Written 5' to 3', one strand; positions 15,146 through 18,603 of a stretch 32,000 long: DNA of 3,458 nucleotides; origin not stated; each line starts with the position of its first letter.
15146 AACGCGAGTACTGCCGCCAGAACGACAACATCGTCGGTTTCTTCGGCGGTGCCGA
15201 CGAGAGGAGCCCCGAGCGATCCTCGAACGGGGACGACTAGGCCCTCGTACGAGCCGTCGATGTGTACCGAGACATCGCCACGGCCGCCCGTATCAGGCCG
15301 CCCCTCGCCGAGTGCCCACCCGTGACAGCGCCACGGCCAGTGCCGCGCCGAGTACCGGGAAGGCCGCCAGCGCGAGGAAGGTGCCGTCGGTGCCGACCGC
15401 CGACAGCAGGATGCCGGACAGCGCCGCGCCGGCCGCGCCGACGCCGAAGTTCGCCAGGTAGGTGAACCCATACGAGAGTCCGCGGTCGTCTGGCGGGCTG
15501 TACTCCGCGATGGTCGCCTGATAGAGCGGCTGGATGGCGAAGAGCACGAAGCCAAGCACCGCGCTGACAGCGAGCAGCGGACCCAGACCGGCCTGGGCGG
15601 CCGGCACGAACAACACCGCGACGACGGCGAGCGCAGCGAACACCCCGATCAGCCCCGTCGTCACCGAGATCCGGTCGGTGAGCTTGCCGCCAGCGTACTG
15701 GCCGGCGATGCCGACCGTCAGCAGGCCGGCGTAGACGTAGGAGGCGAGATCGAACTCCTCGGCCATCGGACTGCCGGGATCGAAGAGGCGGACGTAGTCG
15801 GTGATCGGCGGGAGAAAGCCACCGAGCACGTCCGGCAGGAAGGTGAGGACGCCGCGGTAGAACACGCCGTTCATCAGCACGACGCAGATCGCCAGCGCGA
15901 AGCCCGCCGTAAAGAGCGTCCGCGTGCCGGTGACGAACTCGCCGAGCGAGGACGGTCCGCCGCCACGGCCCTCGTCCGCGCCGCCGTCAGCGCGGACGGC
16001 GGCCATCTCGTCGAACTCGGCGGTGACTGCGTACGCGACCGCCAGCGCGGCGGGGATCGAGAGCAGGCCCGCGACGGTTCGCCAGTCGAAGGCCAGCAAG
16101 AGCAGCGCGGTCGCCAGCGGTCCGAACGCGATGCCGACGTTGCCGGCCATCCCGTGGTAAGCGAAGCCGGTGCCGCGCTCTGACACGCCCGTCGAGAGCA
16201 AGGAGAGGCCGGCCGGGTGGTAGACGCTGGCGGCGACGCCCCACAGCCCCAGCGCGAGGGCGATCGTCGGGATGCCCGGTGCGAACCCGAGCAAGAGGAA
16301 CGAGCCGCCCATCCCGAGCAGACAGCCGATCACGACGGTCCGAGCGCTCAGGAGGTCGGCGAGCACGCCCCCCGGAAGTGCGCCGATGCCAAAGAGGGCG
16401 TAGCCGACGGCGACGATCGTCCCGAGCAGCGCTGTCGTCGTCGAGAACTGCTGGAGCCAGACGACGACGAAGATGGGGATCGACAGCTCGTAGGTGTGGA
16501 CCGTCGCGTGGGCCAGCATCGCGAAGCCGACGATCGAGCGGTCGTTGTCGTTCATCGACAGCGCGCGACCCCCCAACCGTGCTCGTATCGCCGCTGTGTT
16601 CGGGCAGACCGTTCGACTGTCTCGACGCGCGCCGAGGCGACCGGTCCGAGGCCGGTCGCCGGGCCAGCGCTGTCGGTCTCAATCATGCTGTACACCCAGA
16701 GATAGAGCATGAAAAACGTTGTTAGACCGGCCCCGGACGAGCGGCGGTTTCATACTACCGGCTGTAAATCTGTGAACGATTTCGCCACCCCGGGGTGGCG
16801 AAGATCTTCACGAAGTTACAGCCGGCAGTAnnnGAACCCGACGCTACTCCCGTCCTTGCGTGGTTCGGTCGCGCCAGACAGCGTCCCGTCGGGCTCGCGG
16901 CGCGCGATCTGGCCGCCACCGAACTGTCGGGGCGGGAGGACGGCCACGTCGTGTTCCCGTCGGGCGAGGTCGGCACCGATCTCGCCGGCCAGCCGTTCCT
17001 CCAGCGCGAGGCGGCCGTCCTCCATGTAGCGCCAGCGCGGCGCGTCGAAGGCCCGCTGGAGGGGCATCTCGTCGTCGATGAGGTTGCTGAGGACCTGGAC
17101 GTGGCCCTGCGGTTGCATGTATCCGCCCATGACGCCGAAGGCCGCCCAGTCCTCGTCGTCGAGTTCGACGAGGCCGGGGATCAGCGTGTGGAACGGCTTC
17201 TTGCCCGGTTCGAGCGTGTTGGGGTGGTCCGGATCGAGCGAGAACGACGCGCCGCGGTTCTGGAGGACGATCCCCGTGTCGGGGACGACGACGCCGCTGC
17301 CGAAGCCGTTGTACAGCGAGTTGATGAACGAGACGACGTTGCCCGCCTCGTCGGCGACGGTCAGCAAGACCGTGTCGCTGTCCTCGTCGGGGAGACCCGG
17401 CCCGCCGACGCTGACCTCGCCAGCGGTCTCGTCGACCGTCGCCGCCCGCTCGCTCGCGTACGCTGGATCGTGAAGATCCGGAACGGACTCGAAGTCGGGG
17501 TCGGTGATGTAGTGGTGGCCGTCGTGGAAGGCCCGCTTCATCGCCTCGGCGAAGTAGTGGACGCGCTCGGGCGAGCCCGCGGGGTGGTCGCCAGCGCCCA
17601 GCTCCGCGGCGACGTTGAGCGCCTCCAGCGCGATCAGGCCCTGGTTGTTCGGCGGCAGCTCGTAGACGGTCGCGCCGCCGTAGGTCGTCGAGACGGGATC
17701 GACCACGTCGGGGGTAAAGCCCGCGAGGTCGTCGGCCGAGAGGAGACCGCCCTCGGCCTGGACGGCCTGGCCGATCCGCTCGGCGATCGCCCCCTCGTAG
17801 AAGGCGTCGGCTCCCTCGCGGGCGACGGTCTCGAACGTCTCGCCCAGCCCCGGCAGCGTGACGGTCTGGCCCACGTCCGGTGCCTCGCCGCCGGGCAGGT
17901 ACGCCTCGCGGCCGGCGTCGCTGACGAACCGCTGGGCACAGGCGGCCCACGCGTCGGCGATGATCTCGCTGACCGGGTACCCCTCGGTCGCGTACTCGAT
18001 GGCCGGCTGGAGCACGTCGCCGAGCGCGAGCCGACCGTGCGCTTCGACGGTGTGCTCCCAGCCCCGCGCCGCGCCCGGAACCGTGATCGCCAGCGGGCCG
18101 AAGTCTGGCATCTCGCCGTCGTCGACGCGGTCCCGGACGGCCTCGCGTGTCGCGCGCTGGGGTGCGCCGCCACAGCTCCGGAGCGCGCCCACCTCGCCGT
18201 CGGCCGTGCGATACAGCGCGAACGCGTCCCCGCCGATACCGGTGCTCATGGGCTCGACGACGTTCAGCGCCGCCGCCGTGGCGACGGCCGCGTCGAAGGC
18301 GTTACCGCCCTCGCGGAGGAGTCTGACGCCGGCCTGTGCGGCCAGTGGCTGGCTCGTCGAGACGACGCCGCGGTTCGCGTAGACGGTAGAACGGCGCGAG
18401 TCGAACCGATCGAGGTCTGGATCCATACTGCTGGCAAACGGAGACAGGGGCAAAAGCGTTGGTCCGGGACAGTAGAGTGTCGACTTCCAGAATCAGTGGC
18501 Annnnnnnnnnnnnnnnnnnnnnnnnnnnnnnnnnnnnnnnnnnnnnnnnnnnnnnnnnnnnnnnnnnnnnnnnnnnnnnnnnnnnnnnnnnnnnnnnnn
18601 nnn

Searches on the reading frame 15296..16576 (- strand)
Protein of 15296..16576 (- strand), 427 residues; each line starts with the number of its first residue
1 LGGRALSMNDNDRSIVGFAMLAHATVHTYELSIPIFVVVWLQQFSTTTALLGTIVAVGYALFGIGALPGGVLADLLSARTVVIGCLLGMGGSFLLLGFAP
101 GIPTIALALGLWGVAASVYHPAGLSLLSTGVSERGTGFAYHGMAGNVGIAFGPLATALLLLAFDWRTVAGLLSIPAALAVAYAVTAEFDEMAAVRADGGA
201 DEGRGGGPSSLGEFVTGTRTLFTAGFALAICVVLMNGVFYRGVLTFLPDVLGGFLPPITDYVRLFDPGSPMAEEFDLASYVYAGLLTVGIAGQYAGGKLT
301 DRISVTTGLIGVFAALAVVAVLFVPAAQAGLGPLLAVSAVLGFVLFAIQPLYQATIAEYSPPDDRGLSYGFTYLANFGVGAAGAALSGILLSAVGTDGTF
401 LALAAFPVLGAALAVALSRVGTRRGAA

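Call 13: search_protein_families(library=pfam, proteins=[window:15296-16576:-], max_evalue=0.01)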
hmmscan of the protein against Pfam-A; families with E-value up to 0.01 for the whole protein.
window:15296-16576:- (427 aa): 1 family
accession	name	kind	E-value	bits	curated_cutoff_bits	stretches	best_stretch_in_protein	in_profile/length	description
PF07690.21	MFS_1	-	3e-31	109.1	33.4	2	31-249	14-227/347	Major Facilitator Superfamily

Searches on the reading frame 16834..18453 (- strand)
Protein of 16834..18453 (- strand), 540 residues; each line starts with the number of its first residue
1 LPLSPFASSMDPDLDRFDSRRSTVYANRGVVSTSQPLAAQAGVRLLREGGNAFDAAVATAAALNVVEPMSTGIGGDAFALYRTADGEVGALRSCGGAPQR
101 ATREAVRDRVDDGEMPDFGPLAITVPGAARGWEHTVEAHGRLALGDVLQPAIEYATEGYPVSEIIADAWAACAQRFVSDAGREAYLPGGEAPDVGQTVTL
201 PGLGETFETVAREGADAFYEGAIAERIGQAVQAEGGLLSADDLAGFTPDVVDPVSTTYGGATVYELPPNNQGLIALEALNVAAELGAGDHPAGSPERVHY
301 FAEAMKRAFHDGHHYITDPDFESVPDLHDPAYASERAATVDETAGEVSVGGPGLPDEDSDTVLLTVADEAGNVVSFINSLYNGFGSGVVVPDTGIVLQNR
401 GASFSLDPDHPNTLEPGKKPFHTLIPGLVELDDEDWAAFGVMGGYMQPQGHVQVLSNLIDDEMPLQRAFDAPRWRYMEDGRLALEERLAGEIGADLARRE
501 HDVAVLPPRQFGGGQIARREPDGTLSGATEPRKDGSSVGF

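Call 13: search_protein_families(library=pfam, proteins=[window:16834-18453:-], max_evalue=0.01)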
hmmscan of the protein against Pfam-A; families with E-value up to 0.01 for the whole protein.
window:16834-18453:- (540 aa): 1 family
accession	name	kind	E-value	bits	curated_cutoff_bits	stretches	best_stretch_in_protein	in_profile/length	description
PF01019.26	G_glu_transpept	-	1.5e-144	483.1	27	1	44-535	2-512/512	Gamma-glutamyltranspeptidase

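Call 41: find_homologous_proteins(query=window:16834-18453:-, max_evalue=1e-100)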
Query window:16834-18453:- (540 aa): 7244 proteins with E <= 1e-100 among 8000 candidates; the best 120 are listed.
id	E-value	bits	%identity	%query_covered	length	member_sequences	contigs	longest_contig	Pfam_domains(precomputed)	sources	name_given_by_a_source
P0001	0.0e+0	1076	90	98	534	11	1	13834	PF01019.28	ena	-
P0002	0.0e+0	1061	89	98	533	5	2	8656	PF01019.28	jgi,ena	-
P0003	8.7e-291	984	83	98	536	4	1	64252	PF01019.28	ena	-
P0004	4.3e-256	869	73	98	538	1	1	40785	PF01019.28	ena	-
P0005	8.7e-244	829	71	98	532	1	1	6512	PF01019.28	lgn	-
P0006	2.2e-242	824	70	98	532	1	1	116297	PF01019.28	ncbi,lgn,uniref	ncbi:gamma-glutamyltransferase [Halarchaeum salinum]|uniref:Gamma-glutamyltransferase family protein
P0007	3.2e-242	823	70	98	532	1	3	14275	PF01019.28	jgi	jgi:gamma-glutamyltranspeptidase/glutathione hydrolase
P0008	4.1e-240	816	70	98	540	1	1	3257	PF01019.28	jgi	jgi:gamma-glutamyltranspeptidase/glutathione hydrolase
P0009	9.0e-240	815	70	98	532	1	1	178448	PF01019.28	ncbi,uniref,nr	ncbi:gamma-glutamyltransferase [Halarchaeum nitratireducens]|uniref:Gamma-glutamyltransferase n=1 Ta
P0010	6.1e-239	813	70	98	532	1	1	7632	PF01019.28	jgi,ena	-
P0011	6.5e-239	813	70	98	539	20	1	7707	PF01019.28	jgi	-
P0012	1.7e-237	808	70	98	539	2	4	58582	PF01019.28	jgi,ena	-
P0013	2.2e-237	807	69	98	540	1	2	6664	PF01019.28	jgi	jgi:gamma-glutamyltranspeptidase/glutathione hydrolase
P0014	3.0e-237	807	70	98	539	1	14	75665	PF01019.28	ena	-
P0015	5.5e-237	806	68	98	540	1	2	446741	PF01019.28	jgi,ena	-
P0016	5.7e-237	806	69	98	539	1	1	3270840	PF01019.28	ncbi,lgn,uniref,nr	ncbi:gamma-glutamyltransferase [Haloplanus natans]|uniref:gamma-glutamyltransferase n=1 Tax=Haloplan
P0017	9.2e-237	805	70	98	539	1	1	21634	PF01019.28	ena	-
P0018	1.6e-236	805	69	98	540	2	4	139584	PF01019.28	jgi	-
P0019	2.0e-236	804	69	98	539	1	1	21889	PF01019.28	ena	-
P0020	2.3e-236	804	70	98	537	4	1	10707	PF01019.28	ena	-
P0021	3.8e-236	803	69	98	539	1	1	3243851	PF01019.28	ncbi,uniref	ncbi:gamma-glutamyltransferase [Haloplanus salilacus]|uniref:gamma-glutamyltransferase n=1 Tax=Halop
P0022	5.0e-236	803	69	98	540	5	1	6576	PF01019.28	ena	-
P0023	7.2e-236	802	69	98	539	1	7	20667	PF01019.28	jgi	-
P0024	1.2e-235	802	68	98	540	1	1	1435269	PF01019.28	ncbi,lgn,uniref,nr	ncbi:gamma-glutamyltransferase 2. Threonine peptidase. MEROPS family T03 [Haloplanus vescus]|uniref:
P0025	2.2e-235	801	68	98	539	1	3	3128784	PF01019.28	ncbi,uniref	ncbi:gamma-glutamyltransferase [Haloplanus litoreus]|uniref:Gamma-glutamyltransferase n=1 Tax=Halopl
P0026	4.2e-235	800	68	98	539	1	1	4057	PF01019.28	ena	-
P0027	1.4e-234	798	68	98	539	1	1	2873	PF01019.28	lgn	-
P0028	1.7e-234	798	69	98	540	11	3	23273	PF01019.28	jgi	-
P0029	1.9e-234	798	69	98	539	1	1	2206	PF01019.28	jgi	-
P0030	2.0e-234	798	70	98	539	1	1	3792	PF01019.28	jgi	jgi:gamma-glutamyltranspeptidase/glutathione hydrolase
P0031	2.7e-234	797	69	98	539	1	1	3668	PF01019.28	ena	-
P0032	3.4e-234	797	68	98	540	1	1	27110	PF01019.28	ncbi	ncbi:MAG: gamma-glutamyltransferase [Haloplanus sp.]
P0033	8.1e-234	796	68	98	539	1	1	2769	PF01019.28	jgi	jgi:gamma-glutamyltranspeptidase/glutathione hydrolase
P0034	1.7e-233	795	69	98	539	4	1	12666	PF01019.28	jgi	jgi:gamma-glutamyltranspeptidase/glutathione hydrolase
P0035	3.9e-233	793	68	98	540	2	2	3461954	PF01019.28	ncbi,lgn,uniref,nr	ncbi:gamma-glutamyltransferase [Haloplanus aerogenes]|uniref:Gamma-glutamyltransferase n=1 Tax=Halop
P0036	4.3e-233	793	68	98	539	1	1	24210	PF01019.28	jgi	-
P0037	4.7e-233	793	69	98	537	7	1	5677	PF01019.28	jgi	jgi:gamma-glutamyltranspeptidase/glutathione hydrolase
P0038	6.8e-233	793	67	99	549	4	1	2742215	PF01019.28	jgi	jgi:gamma-glutamyltransferase 2. Threonine peptidase. MEROPS family T03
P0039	7.5e-233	793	69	98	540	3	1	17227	PF01019.28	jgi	jgi:gamma-glutamyltranspeptidase/glutathione hydrolase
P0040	8.2e-233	792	69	98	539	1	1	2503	PF01019.28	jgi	jgi:gamma-glutamyltranspeptidase/glutathione hydrolase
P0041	1.2e-232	792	68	98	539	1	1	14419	PF01019.28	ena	-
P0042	6.6e-232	789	69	98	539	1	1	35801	PF01019.28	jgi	jgi:gamma-glutamyltranspeptidase/glutathione hydrolase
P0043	4.9e-231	787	68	98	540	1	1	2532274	PF01019.28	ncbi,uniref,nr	ncbi:gamma-glutamyltransferase [Haloplanus halobius]|uniref:gamma-glutamyltransferase n=1 Tax=Halopl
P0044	1.4e-230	785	68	98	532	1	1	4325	PF01019.28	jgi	-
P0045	1.6e-229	782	66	98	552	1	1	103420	PF01019.28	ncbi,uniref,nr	ncbi:gamma-glutamyltransferase [Halorussus marinus]|uniref:gamma-glutamyltransferase n=1 Tax=Halorus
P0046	2.5e-229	781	68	98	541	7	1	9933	PF01019.28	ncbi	-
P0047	3.1e-229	781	66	99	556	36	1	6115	PF01019.28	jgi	jgi:gamma-glutamyltranspeptidase/glutathione hydrolase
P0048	3.8e-228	777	66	98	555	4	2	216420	PF01019.28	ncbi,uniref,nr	ncbi:gamma-glutamyltransferase [Halorussus amylolyticus]|uniref:gamma-glutamyltransferase n=1 Tax=Ha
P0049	4.1e-228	777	69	98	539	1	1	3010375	PF01019.28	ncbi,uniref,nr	ncbi:gamma-glutamyltransferase [Haloplanus halophilus]|uniref:gamma-glutamyltransferase n=1 Tax=Halo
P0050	6.5e-228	776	67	97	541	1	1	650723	PF01019.28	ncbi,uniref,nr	ncbi:gamma-glutamyltransferase family protein [Halorubellus sp. PRR65]|uniref:gamma-glutamyltransfer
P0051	1.4e-227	775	67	98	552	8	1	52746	PF01019.28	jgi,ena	-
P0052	2.0e-227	775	66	98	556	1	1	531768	PF01019.28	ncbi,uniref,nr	ncbi:gamma-glutamyltransferase [Halorussus halophilus]|uniref:gamma-glutamyltransferase n=1 Tax=Halo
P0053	2.3e-227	774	66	99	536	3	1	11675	PF01019.28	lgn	-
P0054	2.4e-227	774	67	98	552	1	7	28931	PF01019.28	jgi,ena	jgi:gamma-glutamyltranspeptidase/glutathione hydrolase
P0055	2.4e-227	774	66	98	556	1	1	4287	PF01019.28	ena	-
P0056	3.4e-227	774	66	99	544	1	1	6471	PF01019.28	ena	-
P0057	4.9e-227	773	67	98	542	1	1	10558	PF01019.28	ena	-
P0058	9.3e-227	772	67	98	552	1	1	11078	PF01019.28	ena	-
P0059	1.0e-226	772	67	98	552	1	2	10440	PF01019.28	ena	-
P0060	1.2e-226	772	69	98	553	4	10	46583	PF01019.28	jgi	jgi:gamma-glutamyltranspeptidase/glutathione hydrolase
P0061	1.2e-226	772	67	98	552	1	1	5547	PF01019.28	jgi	-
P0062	1.6e-226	772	66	98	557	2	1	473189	PF01019.28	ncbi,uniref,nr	ncbi:gamma-glutamyltransferase [Halorussus salinisoli]|uniref:gamma-glutamyltransferase n=1 Tax=Halo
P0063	1.9e-226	771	67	98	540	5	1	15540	PF01019.28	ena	-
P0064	2.6e-226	771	67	98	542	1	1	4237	PF01019.28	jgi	jgi:gamma-glutamyltranspeptidase/glutathione hydrolase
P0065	2.6e-226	771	67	98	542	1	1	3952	PF01019.28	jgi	jgi:gamma-glutamyltranspeptidase/glutathione hydrolase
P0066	2.6e-226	771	67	98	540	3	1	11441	PF01019.28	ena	-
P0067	2.6e-226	771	65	98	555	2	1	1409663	PF01019.28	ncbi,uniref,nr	ncbi:gamma-glutamyltransferase family protein [Haladaptatus halobius]|uniref:gamma-glutamyltransfera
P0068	3.7e-226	770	66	98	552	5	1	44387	PF01019.28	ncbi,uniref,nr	ncbi:gamma-glutamyltransferase [Halorubrum sp. GN11GM_10-3_MGM]|uniref:gamma-glutamyltransferase n=1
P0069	4.0e-226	770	67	98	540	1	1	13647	PF01019.28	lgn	-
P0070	6.1e-226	770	67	98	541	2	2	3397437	PF01019.28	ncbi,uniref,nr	ncbi:gamma-glutamyltransferase [Natronorubrum daqingense]|uniref:Gamma-glutamyltransferase n=1 Tax=N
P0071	6.5e-226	770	66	98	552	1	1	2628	PF01019.28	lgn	-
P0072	8.2e-226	769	66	98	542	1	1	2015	PF01019.28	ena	-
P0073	9.7e-226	769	67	98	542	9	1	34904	PF01019.28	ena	-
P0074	1.3e-225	769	67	97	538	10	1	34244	PF01019.28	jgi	jgi:gamma-glutamyltranspeptidase/glutathione hydrolase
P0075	1.8e-225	768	67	97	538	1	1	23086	PF01019.28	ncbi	ncbi:MAG: gamma-glutamyltransferase [Haloarculaceae archaeon]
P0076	2.0e-225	768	65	98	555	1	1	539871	PF01019.28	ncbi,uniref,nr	ncbi:gamma-glutamyltransferase family protein [Haladaptatus salinisoli]|uniref:gamma-glutamyltransfe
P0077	2.0e-225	768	65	98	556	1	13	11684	PF01019.28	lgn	-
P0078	2.9e-225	767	67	98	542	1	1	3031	PF01019.28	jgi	jgi:gamma-glutamyltranspeptidase/glutathione hydrolase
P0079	3.0e-225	767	67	98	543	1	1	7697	PF01019.28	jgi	-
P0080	3.9e-225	767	66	98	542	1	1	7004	PF01019.28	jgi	jgi:gamma-glutamyltranspeptidase/glutathione hydrolase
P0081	5.9e-225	766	67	98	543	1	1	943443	PF01019.28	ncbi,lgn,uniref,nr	ncbi:gamma-glutamyltranspeptidase / glutathione hydrolase [Halopelagius inordinatus]|uniref:Gamma-gl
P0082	6.8e-225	766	67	98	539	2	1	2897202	PF01019.28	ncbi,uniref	ncbi:gamma-glutamyltransferase family protein [Salinirarus marinus]|uniref:gamma-glutamyltransferase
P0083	7.2e-225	766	66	98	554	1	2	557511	PF01019.28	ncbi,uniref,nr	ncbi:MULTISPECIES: gamma-glutamyltransferase [Halorussus]|uniref:gamma-glutamyltransferase n=1 Tax=H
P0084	1.0e-224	766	66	97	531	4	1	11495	PF01019.28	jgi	jgi:gamma-glutamyltranspeptidase/glutathione hydrolase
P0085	1.1e-224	766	65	98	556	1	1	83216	PF01019.28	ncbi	ncbi:gamma-glutamyltransferase family protein [Haladaptatus sp. NG-WS-4]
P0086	1.4e-224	765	67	98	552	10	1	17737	PF01019.28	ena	-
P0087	1.4e-224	765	66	98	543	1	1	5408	PF01019.28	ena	-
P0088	1.8e-224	765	67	98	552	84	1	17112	PF01019.28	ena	-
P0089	1.9e-224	765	65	98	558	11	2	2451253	PF01019.28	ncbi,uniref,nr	ncbi:gamma-glutamyltransferase family protein [Halorussus aquaticus]|uniref:Gamma-glutamyltransferas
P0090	2.0e-224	765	67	98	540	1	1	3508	PF01019.28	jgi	jgi:gamma-glutamyltranspeptidase/glutathione hydrolase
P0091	2.2e-224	765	68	97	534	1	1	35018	PF01019.28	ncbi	-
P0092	2.3e-224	765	68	98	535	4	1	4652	PF01019.28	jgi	jgi:gamma-glutamyltranspeptidase/glutathione hydrolase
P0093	2.7e-224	764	66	98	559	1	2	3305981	PF01019.28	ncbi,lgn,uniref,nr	ncbi:gamma-glutamyltransferase family protein [Halococcus saccharolyticus]|uniref:Gamma-glutamyltran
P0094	2.9e-224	764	68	98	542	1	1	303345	PF01019.28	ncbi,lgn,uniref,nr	ncbi:gamma-glutamyltransferase family protein [Halorubrum lipolyticum]|uniref:Gamma-glutamyltransfer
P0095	3.1e-224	764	67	98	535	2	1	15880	PF01019.28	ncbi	-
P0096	3.5e-224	764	67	98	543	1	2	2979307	PF01019.28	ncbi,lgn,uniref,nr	ncbi:gamma-glutamyltransferase [Halopelagius longus]|uniref:Gamma-glutamyltransferase n=1 Tax=Halope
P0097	3.5e-224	764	67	98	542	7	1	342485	PF01019.28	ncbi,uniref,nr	ncbi:gamma-glutamyltransferase [Halorubrum sp. CSM-61]|uniref:gamma-glutamyltransferase n=1 Tax=Halo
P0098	4.0e-224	764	66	98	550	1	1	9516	PF01019.28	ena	-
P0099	4.9e-224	763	66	98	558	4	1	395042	PF01019.28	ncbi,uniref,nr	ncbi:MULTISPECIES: gamma-glutamyltransferase family protein [Halorussus]|uniref:gamma-glutamyltransf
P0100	5.5e-224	763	65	98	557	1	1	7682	PF01019.28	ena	-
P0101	7.4e-224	763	65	98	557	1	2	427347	PF01019.28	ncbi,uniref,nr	ncbi:gamma-glutamyltransferase family protein [Halorussus caseinilyticus]|uniref:Gamma-glutamyltrans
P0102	7.9e-224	763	66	98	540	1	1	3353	PF01019.28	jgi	jgi:gamma-glutamyltranspeptidase/glutathione hydrolase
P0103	8.7e-224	763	67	98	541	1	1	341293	PF01019.28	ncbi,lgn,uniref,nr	ncbi:gamma-glutamyltransferase family protein [Natrinema salaciae]|uniref:Gamma-glutamyltransferase 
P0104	1.1e-223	762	67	98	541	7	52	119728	PF01019.28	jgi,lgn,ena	jgi:gamma-glutamyltranspeptidase/glutathione hydrolase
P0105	1.2e-223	762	67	99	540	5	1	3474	PF01019.28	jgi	jgi:gamma-glutamyltranspeptidase/glutathione hydrolase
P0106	1.3e-223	762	66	98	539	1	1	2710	PF01019.28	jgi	jgi:gamma-glutamyltranspeptidase/glutathione hydrolase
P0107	1.7e-223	762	66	98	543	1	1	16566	PF01019.28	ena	-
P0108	1.7e-223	762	64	98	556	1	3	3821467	PF01019.28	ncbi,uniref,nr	ncbi:gamma-glutamyltransferase family protein [Haladaptatus pallidirubidus]|uniref:Gamma-glutamyltra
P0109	1.8e-223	762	67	98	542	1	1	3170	PF01019.28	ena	-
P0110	1.9e-223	761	67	98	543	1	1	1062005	PF01019.28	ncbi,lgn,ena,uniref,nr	ncbi:gamma-glutamyltranspeptidase / glutathione hydrolase [Halogeometricum rufum]|uniref:Gamma-gluta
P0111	2.0e-223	761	66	98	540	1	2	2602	PF01019.28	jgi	-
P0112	2.1e-223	761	66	98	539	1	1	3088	PF01019.28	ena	-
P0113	2.6e-223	761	65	98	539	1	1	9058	PF01019.28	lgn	-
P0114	3.0e-223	761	67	98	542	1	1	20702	PF01019.28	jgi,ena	-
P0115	3.0e-223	761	66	98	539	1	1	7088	PF01019.28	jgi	-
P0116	3.5e-223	761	66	98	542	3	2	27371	PF01019.28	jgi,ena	-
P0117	3.5e-223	761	65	98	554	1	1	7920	PF01019.28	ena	-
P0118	3.8e-223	760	66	98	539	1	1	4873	PF01019.28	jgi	-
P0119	3.8e-223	760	65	98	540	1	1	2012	PF01019.28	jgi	jgi:gamma-glutamyltranspeptidase/glutathione hydrolase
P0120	4.0e-223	760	65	98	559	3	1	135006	PF01019.28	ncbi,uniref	ncbi:gamma-glutamyltransferase family protein [Halomicrococcus sp. NG-SE-24]|uniref:gamma-glutamyltr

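Call 42: find_encoding_contigs(protein=P0001, flank=3000, max_places=4)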
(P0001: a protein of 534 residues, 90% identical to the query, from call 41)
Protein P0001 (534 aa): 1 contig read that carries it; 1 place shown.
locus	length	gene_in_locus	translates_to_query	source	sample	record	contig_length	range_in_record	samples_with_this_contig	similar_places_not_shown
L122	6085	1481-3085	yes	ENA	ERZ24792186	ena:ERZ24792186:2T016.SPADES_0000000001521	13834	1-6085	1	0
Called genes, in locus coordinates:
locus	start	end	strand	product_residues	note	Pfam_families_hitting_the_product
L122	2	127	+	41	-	?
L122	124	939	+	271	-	PF00005:ABC_tran, PF13304:AAA_21 (weak)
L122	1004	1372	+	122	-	-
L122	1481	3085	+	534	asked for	PF01019:G_glu_transpept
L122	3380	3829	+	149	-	-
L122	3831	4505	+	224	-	-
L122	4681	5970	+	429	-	PF07690:MFS_1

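Call 43: find_encoding_contigs(protein=P0002, flank=3000, max_places=4)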
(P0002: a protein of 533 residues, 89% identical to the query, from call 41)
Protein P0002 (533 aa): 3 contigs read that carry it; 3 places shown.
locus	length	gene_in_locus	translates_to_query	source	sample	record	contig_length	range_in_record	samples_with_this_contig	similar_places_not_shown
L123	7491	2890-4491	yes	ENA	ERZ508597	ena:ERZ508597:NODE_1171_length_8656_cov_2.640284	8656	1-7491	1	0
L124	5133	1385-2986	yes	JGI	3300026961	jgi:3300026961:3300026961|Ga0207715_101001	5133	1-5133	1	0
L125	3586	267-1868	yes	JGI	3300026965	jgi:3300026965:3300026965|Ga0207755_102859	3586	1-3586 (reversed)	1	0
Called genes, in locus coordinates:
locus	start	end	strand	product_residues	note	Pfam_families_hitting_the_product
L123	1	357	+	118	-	?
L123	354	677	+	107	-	PF13190:PDGLE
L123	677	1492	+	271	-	PF02361:CbiQ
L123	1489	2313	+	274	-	PF00005:ABC_tran, PF13304:AAA_21 (weak)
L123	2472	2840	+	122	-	-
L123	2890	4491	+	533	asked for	PF01019:G_glu_transpept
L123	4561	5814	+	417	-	PF07690:MFS_1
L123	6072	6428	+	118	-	PF00699:Urease_beta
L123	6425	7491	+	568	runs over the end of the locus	PF00449:Urease_alpha, PF01979:Amidohydro_1, PF07969:Amidohydro_3 (weak)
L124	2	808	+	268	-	?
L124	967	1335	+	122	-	-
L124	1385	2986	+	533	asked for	PF01019:G_glu_transpept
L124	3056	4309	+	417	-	PF07690:MFS_1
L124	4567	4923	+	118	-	PF00699:Urease_beta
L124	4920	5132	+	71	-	?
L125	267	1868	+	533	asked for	PF01019:G_glu_transpept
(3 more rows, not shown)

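Call 44: find_encoding_contigs(protein=P0003, flank=3000, max_places=4)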
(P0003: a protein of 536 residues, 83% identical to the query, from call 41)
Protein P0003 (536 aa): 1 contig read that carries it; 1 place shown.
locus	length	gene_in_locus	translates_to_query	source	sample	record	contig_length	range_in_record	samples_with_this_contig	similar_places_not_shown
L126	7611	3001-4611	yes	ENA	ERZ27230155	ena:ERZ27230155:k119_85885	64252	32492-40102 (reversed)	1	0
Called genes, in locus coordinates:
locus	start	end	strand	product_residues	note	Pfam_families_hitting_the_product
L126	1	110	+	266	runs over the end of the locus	PF02361:CbiQ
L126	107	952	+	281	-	PF00005:ABC_tran, PF13304:AAA_21 (faint)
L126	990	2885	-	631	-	PF13185:GAF_2 (faint), PF01590:GAF, PF13188:PAS_8 (weak), PF13426:PAS_9 (weak), PF08448:PAS_4, PF13426:PAS_9, PF13581:HATPase_c_2, PF02518:HATPase_c, +1 more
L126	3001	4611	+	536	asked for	PF01019:G_glu_transpept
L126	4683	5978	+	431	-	PF07690:MFS_1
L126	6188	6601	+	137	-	PF00699:Urease_beta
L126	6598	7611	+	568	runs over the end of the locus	PF00449:Urease_alpha, PF01979:Amidohydro_1, PF07969:Amidohydro_3 (weak)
